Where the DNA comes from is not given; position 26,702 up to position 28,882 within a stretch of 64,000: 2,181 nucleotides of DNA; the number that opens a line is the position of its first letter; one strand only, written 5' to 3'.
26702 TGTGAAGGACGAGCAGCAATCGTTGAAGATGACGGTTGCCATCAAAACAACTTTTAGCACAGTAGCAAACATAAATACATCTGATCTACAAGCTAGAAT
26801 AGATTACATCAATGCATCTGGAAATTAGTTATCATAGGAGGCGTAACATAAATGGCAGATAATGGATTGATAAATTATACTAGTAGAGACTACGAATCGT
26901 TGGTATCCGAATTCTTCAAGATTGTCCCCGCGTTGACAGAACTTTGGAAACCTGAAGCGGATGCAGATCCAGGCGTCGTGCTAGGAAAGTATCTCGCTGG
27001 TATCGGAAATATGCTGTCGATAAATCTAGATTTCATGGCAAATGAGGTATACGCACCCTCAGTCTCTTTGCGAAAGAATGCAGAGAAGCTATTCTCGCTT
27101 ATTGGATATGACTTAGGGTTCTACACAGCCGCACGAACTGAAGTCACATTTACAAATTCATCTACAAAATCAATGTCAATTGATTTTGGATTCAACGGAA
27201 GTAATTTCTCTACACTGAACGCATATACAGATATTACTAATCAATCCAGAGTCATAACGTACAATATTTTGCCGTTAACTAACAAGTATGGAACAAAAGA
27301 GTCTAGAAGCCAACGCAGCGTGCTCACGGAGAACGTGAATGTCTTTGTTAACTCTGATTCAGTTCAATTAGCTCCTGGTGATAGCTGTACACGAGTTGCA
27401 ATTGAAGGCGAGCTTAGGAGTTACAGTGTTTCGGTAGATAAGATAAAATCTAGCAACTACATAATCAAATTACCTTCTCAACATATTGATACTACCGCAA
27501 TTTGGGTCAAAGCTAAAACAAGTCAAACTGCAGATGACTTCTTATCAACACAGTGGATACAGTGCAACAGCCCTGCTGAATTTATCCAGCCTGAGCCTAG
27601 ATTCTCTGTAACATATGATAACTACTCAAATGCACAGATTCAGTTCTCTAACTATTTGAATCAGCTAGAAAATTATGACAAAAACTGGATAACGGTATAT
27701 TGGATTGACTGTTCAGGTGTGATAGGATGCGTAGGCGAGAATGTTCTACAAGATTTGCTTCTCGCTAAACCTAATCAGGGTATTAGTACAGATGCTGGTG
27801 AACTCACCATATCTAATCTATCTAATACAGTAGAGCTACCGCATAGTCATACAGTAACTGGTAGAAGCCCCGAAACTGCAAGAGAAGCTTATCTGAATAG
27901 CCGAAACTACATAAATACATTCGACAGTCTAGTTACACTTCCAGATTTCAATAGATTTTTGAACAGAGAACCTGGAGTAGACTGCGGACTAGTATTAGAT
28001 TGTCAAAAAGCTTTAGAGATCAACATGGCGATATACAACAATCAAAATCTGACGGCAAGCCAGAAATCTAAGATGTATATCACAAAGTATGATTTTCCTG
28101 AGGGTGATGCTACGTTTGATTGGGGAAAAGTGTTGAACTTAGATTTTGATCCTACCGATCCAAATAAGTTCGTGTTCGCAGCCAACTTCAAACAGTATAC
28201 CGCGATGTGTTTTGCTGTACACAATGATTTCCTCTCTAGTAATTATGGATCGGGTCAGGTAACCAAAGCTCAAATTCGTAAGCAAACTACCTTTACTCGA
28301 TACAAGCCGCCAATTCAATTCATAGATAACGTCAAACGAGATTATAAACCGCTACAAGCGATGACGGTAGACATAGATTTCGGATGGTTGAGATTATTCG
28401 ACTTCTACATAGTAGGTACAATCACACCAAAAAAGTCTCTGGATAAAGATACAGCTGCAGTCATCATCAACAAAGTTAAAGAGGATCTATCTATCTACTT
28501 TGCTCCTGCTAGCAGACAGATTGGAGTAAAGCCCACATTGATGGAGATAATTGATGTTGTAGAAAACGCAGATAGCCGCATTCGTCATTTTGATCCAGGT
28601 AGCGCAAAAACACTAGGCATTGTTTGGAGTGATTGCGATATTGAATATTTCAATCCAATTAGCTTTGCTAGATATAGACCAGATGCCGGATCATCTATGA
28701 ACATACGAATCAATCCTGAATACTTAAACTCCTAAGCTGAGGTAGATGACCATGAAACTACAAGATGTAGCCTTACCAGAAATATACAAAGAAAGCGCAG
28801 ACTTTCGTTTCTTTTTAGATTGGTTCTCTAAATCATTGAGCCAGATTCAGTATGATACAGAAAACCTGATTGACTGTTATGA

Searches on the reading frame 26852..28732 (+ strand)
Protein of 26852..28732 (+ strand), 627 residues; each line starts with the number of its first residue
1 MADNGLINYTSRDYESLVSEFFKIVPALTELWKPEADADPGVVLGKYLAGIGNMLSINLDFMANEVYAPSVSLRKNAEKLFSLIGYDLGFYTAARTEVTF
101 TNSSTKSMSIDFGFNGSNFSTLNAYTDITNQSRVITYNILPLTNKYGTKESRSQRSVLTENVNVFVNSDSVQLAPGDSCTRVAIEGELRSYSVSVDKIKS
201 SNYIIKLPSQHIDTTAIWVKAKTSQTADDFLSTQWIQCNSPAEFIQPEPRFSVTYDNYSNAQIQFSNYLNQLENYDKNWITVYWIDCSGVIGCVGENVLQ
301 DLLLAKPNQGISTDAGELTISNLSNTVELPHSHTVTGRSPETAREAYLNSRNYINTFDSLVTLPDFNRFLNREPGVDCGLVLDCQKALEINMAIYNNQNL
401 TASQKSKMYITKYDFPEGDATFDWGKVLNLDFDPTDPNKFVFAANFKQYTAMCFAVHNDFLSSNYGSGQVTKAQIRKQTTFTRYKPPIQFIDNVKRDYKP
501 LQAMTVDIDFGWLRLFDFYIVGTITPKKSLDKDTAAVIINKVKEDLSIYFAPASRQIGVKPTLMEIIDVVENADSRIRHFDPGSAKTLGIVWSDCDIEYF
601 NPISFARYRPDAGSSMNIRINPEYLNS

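Call 11: search_dna_similar(query=window:26852-28732:+, collection=phages, mode=protein, max_rows=15)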
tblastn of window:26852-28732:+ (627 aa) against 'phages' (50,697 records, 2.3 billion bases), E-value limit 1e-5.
Records with a match: 2; places in all: 2; records where one place covers at least 80% of the query: 0.
Best place of each record, by identity: <60% 2.
By first word of the organism name: Streptococcus 1; Bacillus 1.
By host as written in the record: Streptococcus agalactiae 1; Bacillus cereus 1.
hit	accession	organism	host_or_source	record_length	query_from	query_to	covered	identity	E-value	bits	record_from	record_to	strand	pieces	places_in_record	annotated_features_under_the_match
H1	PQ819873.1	Streptococcus phage vB_SagM-GXN1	Streptococcus agalactiae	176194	43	383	54%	25.0%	2e-12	77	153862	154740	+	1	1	baseplate wedge protein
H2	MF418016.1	Bacillus phage vB_BceM-HSE3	Bacillus cereus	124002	7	88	13%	36.6%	2e-7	61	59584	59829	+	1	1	baseplate J protein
